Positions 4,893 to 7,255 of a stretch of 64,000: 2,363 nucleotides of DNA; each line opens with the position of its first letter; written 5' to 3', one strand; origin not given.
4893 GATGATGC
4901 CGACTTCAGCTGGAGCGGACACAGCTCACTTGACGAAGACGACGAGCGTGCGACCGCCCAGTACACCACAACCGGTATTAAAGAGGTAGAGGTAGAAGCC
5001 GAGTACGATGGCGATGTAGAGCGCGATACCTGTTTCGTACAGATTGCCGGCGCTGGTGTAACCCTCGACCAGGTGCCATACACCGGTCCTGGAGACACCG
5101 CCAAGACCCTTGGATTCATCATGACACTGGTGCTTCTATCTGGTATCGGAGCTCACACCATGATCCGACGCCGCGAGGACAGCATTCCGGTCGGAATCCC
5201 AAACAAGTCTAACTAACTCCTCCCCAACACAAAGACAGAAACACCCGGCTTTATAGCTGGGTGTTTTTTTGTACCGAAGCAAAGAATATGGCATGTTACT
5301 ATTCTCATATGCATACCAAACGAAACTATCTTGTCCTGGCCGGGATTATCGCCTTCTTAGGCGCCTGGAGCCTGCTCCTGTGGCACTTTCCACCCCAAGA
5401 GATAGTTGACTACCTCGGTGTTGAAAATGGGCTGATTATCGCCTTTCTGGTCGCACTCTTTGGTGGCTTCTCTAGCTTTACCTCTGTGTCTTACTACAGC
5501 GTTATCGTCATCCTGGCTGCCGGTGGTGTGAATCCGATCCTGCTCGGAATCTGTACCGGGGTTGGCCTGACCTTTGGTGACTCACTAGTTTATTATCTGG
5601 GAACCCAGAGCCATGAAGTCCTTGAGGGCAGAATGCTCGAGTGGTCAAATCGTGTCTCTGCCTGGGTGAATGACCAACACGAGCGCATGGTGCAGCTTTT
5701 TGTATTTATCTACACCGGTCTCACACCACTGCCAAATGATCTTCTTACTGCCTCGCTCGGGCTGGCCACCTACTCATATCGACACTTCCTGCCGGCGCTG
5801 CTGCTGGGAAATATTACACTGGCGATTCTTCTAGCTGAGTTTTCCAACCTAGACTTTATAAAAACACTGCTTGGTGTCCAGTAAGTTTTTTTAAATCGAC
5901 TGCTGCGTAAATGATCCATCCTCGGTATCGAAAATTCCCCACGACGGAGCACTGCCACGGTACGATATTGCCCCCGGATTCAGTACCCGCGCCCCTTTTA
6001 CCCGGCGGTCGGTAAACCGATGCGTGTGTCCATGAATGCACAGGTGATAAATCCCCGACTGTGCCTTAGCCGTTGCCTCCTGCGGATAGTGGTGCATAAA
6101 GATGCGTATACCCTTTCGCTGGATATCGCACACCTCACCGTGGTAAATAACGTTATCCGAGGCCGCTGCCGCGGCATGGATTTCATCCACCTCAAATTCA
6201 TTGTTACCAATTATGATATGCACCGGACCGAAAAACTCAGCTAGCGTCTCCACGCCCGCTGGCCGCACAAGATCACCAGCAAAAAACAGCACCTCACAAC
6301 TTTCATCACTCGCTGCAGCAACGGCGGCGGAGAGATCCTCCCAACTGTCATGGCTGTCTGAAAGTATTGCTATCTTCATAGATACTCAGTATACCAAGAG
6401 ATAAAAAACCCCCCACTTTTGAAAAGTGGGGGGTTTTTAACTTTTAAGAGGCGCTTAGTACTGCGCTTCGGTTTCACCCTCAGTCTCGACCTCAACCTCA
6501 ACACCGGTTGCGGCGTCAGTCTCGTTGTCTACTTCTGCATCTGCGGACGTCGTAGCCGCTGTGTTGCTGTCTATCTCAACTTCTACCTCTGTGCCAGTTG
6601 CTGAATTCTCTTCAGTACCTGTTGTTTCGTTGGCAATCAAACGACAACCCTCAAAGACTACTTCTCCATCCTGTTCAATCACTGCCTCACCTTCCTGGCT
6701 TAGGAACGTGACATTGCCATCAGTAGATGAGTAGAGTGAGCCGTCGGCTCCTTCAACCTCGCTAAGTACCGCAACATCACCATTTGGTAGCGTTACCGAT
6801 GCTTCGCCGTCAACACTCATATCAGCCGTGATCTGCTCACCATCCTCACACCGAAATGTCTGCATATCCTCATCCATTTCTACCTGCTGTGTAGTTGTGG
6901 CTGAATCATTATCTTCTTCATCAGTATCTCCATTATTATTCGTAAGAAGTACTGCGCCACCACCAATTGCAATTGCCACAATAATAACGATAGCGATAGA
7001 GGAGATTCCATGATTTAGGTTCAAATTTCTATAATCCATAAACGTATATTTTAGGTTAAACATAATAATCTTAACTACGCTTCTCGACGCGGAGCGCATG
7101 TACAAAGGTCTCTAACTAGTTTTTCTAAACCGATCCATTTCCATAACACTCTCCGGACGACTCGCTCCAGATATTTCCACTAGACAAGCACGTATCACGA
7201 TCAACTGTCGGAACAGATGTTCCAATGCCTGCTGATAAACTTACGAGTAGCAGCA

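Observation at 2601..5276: Sortase with adjacent substrate bearing a non-canonical VPYTG sorting signal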

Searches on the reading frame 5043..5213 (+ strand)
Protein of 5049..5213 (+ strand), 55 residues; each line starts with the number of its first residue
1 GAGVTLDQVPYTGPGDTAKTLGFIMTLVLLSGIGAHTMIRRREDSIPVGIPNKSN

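Call 27: search_protein_families(library=ncbifam, proteins=[window:5049-5213:+], max_evalue=10)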
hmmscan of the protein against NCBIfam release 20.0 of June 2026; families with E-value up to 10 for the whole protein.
seq(55 aa): 1 family
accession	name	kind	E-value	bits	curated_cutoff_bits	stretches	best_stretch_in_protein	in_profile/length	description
NF033073.1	LPXTG_double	subfamily_domain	0.1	12.6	48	1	4-40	28-64/66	doubled motif LPXTG anchor domain-containing protein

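Call 34: find_homologous_proteins(query=A3, max_evalue=10)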
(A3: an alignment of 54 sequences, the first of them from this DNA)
Query A3 (54 sequences) (46 aa, profile of the alignment): 3 proteins with E <= 10 among 317 candidates.
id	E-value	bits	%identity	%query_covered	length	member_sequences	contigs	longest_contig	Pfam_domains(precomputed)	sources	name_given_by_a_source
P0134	1.3e-8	52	57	89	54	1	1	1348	-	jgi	jgi:hypothetical protein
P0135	1.1e-7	49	62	28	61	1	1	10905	-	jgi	jgi:hypothetical protein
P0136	2.0e-6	45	39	89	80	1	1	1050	-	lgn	-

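Call 61: search_protein_families(library=pfam, proteins=[window:5049-5213:+], max_evalue=10)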
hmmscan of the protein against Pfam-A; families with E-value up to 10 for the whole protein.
seq(55 aa): 0 families

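Call 73: search_protein_representatives(alignment_id=A4)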
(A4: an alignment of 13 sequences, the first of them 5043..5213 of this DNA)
Query: 13 sequences, 59 profile positions. Proteins with E-value up to 0.001 (for the whole library): 579; up to 1e-10: 16; up to 1e-30: 0. The best 150 are listed.
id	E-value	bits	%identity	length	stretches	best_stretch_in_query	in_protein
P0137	1.1e-26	108.4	-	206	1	3-59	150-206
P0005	4.7e-26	106.4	-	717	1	2-58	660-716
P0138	7.7e-26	105.7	-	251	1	3-59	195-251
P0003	2.6e-25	104.1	-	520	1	3-59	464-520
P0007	3.6e-25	103.6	-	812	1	2-58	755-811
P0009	6.4e-25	102.8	-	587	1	2-58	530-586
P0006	7.8e-25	102.5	-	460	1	3-59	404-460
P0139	1.7e-23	98.2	-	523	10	4-26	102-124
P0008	3.9e-21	90.7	-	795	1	2-58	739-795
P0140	2.8e-19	84.7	-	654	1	3-58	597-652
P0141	1.3e-15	73.0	-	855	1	3-59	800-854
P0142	1.7e-14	69.4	-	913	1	3-57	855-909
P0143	1.8e-14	69.3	-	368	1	3-57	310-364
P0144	2.5e-13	65.7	-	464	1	4-57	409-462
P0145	1.3e-11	60.2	-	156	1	6-48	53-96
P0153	1.8e-09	53.3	-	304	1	4-51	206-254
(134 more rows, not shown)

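Call 75: find_encoding_contigs(protein=P0153, flank=5000, max_places=3)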
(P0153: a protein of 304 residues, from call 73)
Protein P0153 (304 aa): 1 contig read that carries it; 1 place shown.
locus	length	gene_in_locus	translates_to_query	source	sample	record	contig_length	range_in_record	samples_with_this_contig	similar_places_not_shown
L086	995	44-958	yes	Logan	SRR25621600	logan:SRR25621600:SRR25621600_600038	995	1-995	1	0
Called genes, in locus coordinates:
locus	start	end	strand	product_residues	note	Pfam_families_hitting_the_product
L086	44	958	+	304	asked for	-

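Call 78: find_related_loci(query=A6, collection=metagenome_contigs, flank=6000)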
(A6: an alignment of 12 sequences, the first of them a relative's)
Query A6 (304 aa) in metagenome_contigs; peptide patterns used: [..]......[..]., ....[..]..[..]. (x = any residue, [..] = any of these).
251 stretches matched a pattern; 98 encode a relative of the query (tblastn E <= 1e-3); the best 80 are kept; 80 distinct loci.
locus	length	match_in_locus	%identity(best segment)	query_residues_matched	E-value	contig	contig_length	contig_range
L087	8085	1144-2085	69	2-304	1e-97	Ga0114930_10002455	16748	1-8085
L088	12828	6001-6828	51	13-302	5e-57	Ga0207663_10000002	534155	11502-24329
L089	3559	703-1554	42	3-302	3e-48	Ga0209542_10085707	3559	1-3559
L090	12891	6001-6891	40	1-304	3e-45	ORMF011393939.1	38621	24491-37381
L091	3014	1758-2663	40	1-304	3e-44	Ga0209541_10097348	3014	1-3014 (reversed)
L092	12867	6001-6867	43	1-302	5e-44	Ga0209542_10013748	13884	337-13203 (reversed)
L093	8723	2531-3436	38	1-304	4e-41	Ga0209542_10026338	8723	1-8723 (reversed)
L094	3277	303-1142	41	33-304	5e-41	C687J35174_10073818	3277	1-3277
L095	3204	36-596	49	127-302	7e-41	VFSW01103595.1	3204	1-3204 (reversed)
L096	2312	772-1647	46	1-302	1e-40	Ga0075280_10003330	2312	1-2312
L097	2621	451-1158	46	1-255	2e-39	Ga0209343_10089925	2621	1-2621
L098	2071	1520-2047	47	136-304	5e-39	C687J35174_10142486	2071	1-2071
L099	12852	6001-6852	40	16-302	2e-38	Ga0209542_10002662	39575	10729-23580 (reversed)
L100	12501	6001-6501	47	140-304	2e-38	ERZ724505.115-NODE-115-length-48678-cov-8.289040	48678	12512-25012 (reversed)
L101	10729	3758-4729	37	1-302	6e-38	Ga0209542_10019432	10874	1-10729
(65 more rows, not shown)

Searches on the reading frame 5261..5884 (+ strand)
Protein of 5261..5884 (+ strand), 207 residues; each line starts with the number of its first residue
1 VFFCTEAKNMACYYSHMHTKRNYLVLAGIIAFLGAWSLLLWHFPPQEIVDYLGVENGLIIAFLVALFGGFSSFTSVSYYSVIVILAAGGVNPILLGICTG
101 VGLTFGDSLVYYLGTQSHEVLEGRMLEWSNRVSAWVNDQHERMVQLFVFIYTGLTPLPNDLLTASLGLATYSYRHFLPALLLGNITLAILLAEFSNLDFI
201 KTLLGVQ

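Call 3: search_protein_families(library=pfam, proteins=[window:5261-5884:+], max_evalue=0.01)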
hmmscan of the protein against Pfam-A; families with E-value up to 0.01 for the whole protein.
window:5261-5884:+ (207 aa): 1 family
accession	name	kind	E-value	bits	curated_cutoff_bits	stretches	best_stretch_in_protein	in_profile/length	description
PF09335.16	VTT_dom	-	1.7e-09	38.6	33.9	1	81-192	4-118/123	VTT domain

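Call 4: search_protein_families(library=ncbifam, proteins=[window:5261-5884:+], max_evalue=0.01)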
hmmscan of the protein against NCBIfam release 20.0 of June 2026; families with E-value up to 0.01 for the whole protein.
window:5261-5884:+ (207 aa): 0 families

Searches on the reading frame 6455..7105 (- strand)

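Call 53: search_protein_families(library=pfam, proteins=[window:6455-7105:-], max_evalue=0.0001)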
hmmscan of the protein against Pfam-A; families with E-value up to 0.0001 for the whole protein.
window:6455-7105:- (216 aa): 1 family
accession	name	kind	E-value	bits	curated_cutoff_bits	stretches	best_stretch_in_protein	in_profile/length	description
PF09864.15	MliC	-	1.5e-07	31.7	22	1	84-148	1-63/67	Membrane-bound lysozyme-inhibitor of c-type lysozyme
